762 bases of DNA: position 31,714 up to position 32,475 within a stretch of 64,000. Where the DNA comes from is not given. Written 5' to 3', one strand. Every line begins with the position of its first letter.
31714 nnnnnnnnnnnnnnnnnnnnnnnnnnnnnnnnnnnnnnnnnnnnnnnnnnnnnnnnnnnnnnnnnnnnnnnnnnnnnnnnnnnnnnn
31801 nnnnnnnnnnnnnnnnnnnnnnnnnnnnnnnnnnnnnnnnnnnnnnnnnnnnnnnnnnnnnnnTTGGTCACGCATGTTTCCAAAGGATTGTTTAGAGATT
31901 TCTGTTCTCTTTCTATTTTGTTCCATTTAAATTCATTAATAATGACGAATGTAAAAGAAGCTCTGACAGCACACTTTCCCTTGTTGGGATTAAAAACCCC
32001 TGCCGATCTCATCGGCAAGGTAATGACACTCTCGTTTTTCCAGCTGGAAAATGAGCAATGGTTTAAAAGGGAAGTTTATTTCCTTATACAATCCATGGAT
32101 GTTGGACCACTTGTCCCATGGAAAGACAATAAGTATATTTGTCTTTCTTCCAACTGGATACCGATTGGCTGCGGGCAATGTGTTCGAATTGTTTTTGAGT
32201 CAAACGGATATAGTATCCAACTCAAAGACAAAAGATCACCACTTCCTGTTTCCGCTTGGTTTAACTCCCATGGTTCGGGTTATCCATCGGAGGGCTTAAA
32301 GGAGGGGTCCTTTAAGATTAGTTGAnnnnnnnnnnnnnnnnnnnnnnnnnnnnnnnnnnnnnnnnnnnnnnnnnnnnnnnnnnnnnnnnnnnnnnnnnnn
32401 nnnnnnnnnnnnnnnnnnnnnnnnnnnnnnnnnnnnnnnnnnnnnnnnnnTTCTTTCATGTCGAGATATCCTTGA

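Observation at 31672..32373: Orphan plus-strand transcription unit: strong promoter, 25-bp long-range inverted repeat, intrinsic terminator, doubtful coding potential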

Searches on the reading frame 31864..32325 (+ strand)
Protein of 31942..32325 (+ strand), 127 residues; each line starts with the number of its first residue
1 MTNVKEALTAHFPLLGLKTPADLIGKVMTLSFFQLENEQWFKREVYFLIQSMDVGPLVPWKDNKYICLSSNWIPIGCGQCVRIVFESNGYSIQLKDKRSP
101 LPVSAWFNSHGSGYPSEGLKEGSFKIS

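Call 11: search_protein_families(library=pfam, proteins=[window:31942-32325:+, window:31864-32325:+], max_evalue=1)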
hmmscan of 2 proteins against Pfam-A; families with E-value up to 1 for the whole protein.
window:31942-32325:+ (127 aa): 0 families

window:31864-32325:+ (153 aa): 0 families

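Call 13: find_homologous_proteins(query=window:31942-32325:+, max_evalue=0.01)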
Query window:31942-32325:+ (127 aa): 1 proteins with E <= 0.01 among 3 candidates.
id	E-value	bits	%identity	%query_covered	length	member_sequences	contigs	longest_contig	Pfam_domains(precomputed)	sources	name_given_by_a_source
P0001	2.5e-82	291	100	100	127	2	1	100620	-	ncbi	-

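Call 14: find_encoding_contigs(protein=window:31942-32325:+, flank=3000, max_places=10)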
Protein window:31942-32325:+ (127 aa): no gene with exactly this product is on record in the collection.

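Call 17: find_encoding_contigs(protein=P0003, flank=3000, max_places=6)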
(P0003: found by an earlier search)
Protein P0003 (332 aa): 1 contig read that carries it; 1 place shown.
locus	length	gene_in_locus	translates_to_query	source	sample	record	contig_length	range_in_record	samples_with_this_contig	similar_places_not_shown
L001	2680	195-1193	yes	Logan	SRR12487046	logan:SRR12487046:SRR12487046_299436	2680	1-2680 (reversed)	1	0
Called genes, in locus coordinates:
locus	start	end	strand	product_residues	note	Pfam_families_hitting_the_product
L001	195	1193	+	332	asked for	PF05496:RuvB_N, PF07728:AAA_5, PF13173:AAA_14 (faint), PF00004:AAA, PF17864:AAA_lid_4, PF05491:WHD_RuvB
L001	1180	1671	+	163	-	PF02075:RuvC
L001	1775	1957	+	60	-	-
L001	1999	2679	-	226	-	?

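Call 18: find_related_loci(query=P0003, collection=genome_contigs, flank=6000)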
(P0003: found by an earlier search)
Query P0003 (332 aa) in genome_contigs; peptide patterns used: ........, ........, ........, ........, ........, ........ (x = any residue, [..] = any of these).
600 stretches matched a pattern (row limit reached: there are more); 506 encode a relative of the query (tblastn E <= 1e-3); the best 80 are kept; 80 distinct loci.
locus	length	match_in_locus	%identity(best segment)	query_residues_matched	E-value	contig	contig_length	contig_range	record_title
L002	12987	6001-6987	91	1-329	0e+0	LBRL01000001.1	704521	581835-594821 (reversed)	MAG: Candidatus Nomurabacteria bacterium GW2011_GWD2_36_14 US04_C0001, whole genome shotgun sequence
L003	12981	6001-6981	90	1-327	0e+0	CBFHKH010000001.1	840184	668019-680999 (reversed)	MAG: Minisyncoccia bacterium isolate AGTU_16_bin_21_orig genome assembly, contig: AGTU_16_bin_21_orig_AGTU_16_c_00000000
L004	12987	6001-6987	91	2-330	0e+0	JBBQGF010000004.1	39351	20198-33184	MAG: Candidatus Paceibacteria bacterium isolate Co_metawrap_974 Cmw_974_k141_3805110_length_39351_cov_19.9981, whole gen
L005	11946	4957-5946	90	1-330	0e+0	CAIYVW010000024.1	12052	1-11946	uncultured bacterium isolate AlinenLipids_bin-9791 genome assembly, contig: bin-9791:24/52, whole genome shotgun sequenc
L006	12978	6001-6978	91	1-326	0e+0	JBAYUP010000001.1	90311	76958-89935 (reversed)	MAG: Candidatus Paceibacterota bacterium isolate SO_2016_LW3_38 scaffold00373_LW162_2016, whole genome shotgun sequence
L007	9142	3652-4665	88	2-331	0e+0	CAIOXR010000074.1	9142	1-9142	uncultured bacterium isolate AM-2014-D8_bin-0749 genome assembly, contig: bin-0749:074/110, whole genome shotgun sequenc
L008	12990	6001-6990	88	1-330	0e+0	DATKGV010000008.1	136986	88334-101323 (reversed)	MAG TPA_asm: Candidatus Paceibacterota bacterium isolate SMAG_U14560 k141_157777, whole genome shotgun sequence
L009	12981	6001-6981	89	1-327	0e+0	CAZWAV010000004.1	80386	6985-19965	MAG TPA_asm: uncultured Candidatus Saccharibacteria bacterium isolate SRP170004_co1_259 genome assembly, contig: NODE_34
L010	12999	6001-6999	87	1-330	0e+0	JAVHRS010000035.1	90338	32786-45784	MAG: Candidatus Paceibacterota bacterium isolate WB02no20_34_35 NODE_24_length_90338_cov_20.401438, whole genome shotgun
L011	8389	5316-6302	88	1-326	0e+0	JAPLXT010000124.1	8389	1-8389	MAG: Candidatus Nomurabacteria bacterium isolate LacPavin_0920_WC57_MAG_35_7 LacPavin_0920_WC57_scaffold_1099803, whole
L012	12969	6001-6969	89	10-332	0e+0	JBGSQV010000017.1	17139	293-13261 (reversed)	MAG: Candidatus Paceibacteria bacterium isolate JTS-AC341 k141_3617317, whole genome shotgun sequence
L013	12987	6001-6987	88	1-329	0e+0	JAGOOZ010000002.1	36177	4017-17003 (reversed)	MAG: Candidatus Paceibacterota bacterium isolate Gw_Bodden_bin_209 Gw_Bodden_1277_length_36177_cov_8.050014, whole genom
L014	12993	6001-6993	86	1-331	0e+0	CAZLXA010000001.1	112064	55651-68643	MAG TPA_asm: uncultured Candidatus Saccharibacteria bacterium isolate SRP272421_co2_734 genome assembly, contig: NODE_14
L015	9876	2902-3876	89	6-330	0e+0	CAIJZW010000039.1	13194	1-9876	uncultured bacterium isolate AlinenLipids_bin-4189 genome assembly, contig: bin-4189:39/84, whole genome shotgun sequenc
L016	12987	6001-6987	88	2-330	0e+0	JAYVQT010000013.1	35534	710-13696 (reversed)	MAG: Candidatus Paceibacterota bacterium isolate GL72_UP_metabat_91 GL72_UP_metabat_91_12, whole genome shotgun sequence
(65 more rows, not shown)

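Call 26: search_protein_representatives(protein=window:31942-32325:+)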
Query: 127 residues. Proteins with E-value up to 0.001 (for the whole library): 3; up to 1e-10: 1; up to 1e-30: 1. The best 3 are listed.
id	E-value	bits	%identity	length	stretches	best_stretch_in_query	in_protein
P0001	8.0e-83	291.3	100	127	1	1-127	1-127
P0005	6.4e-06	42.4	34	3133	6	68-112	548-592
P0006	5.2e-05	39.5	33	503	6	64-116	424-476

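Call 47: search_protein_families(library=pfam, proteins=[P0006, P0005], max_evalue=0.01)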
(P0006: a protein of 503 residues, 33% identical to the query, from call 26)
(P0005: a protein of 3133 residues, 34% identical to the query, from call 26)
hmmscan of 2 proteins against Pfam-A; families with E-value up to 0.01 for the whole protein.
P0006 (503 aa): 10 families
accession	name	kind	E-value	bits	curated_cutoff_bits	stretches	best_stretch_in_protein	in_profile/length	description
PF14312.12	FG-GAP_2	-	1.2e-25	89.9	23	6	72-114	13-49/49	FG-GAP repeat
PF09070.16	PFU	-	4e-13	50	26.2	0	284-320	6-42/113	PFU (PLAA family ubiquitin binding)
PF23414.1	Beta-prop_EML_2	-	4.2e-12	46.4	90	0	363-465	18-100/266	Echinoderm microtubule-associated protein second beta-propeller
PF03478.24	Beta-prop_KIB1-4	-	4.2e-10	40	27.4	1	226-312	124-198/242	KIB1-4 beta-propeller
PF06058.19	DCP1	-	9.8e-08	32.4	22.5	0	168-188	21-41/117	Dcp1-like decapping family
PF19755.4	DUF6242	-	2e-06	28.2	29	0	172-263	117-190/217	Domain of unknown function (DUF6242)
PF13964.12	Kelch_6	-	0.00019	21.7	25.3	0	393-437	9-45/50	Kelch motif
PF14784.11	ECSIT_C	-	0.0023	18.6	29.6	0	327-346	83-102/130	C-terminal domain of the ECSIT protein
PF16380.10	BT_4170-like_C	-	0.0043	17.2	30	0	434-472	100-138/142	Rhamnogalacturonan lyase BT_4170-like, C-terminal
PF01344.31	Kelch_1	-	0.0054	16.7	20.1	0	113-127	29-43/46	Kelch motif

P0005 (3133 aa): 6 families
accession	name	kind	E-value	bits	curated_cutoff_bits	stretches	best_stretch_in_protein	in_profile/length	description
PF14312.12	FG-GAP_2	-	2e-119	390.1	23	16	2259-2294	13-46/49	FG-GAP repeat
PF12768.13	Rax2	-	8.1e-26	91.4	28.8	0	571-726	28-165/254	Rax2 C-terminal beta propeller domain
PF04886.17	PT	-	4.5e-24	84.1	26.2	5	2462-2479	10-27/36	PT disordered repeat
PF14157.12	YmzC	-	6.4e-23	81.1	27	0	642-663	27-49/62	YmzC-like protein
PF10003.15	DUF2244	-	5.6e-20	71.9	27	0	1799-1823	101-125/138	Integral membrane protein (DUF2244)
PF19849.4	DUF6324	-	5.2e-06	26.6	27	0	2391-2423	16-44/60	Family of unknown function (DUF6324)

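Call 61: find_homologous_proteins(query=P0003, max_evalue=1e-40)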
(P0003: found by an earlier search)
Query P0003 (332 aa): 8000 proteins with E <= 1e-40 among 8000 candidates; the best 120 are listed.
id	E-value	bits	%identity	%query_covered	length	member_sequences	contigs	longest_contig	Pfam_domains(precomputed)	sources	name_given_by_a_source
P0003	3.3e-213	725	100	100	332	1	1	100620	PF13173.13,PF05491.20,PF17864.8,PF00004.36,PF05496.19,PF07728.21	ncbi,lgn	-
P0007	5.0e-193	659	90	99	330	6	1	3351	PF05491.20,PF17864.8,PF00493.30,PF00004.36,PF05496.19,PF07728.21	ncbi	-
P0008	6.8e-193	658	91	98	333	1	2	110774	PF13173.13,PF05491.20,PF17864.8,PF00004.36,PF05496.19,PF07728.21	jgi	jgi:holliday junction DNA helicase RuvB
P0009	9.2e-193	658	91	98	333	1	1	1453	PF13173.13,PF05491.20,PF17864.8,PF00004.36,PF05496.19,PF07728.21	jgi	jgi:holliday junction DNA helicase RuvB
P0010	1.2e-192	657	91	98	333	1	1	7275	PF13173.13,PF05491.20,PF17864.8,PF00004.36,PF05496.19,PF07728.21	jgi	jgi:holliday junction DNA helicase RuvB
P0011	3.3e-192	656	91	99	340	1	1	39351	PF13173.13,PF05491.20,PF17864.8,PF00493.30,PF00004.36,PF05496.19,PF07728.21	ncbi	-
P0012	5.9e-192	655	90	98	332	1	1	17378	PF13173.13,PF05491.20,PF17864.8,PF00004.36,PF05496.19,PF07728.21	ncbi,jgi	ncbi:MAG: Holliday junction branch migration DNA helicase RuvB [Candidatus Paceibacterota bacterium]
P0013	8.2e-192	655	89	99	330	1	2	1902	PF05491.20,PF17864.8,PF00493.30,PF00004.36,PF05496.19,PF07728.21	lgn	-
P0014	8.5e-192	655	90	98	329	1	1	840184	PF13173.13,PF05491.20,PF17864.8,PF00493.30,PF00004.36,PF05496.19,PF07728.21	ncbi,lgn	-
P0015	1.7e-191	654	90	98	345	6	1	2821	PF13173.13,PF05491.20,PF17864.8,PF00493.30,PF00004.36,PF05496.19,PF07728.21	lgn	-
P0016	2.8e-191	653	91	98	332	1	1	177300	PF13173.13,PF05491.20,PF17864.8,PF00004.36,PF05496.19,PF07728.21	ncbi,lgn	ncbi:MAG: Holliday junction branch migration DNA helicase RuvB [Patescibacteria group bacterium]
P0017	4.0e-191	652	90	98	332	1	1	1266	PF13173.13,PF05491.20,PF17864.8,PF00004.36,PF05496.19,PF07728.21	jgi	jgi:Holliday junction DNA helicase RuvB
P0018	4.4e-191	652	91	98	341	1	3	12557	PF13173.13,PF05491.20,PF17864.8,PF00493.30,PF00004.36,PF05496.19,PF07728.21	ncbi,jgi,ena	-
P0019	1.6e-190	650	91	95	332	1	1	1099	PF13173.13,PF05491.20,PF17864.8,PF00004.36,PF05496.19,PF07728.21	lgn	-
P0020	1.7e-190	650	92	97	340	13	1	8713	PF13173.13,PF05491.20,PF17864.8,PF00493.30,PF00004.36,PF05496.19,PF07728.21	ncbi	-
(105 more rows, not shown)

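Call 72: search_dna_similar(query=window:31942-32325:+, collection=phages, mode=protein, max_evalue=0.01, max_rows=10)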
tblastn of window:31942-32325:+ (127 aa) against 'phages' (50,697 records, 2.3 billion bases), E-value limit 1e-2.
No match.

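Call 77: predict_structure(protein=window:31942-32325:+)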
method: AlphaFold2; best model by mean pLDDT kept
length: 127 residues; sequences in the alignment: 1
mean_pLDDT: 58.8   pTM: 0.44
mean pLDDT of the five models: 58.8, 38.8, 36.0, 35.2, 34.8
residues with pLDDT >= 90: 0; 70-90: 22; 50-70: 79; < 50: 26
segments of 3 or more residues with pLDDT < 50: 1-8, 53-70
pLDDT, mean of each block of 10 residues (from residue 1): 44 61 71 75 70 45 39 57 63 63 60 55 63
secondary structure, 60 per line:
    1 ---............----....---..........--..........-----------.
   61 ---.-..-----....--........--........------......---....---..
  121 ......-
elements in order: H4-15 H20-23 E27-36 E39-48 E73-76 E79-86 E89-96 E103-108 E112-115 E119-126
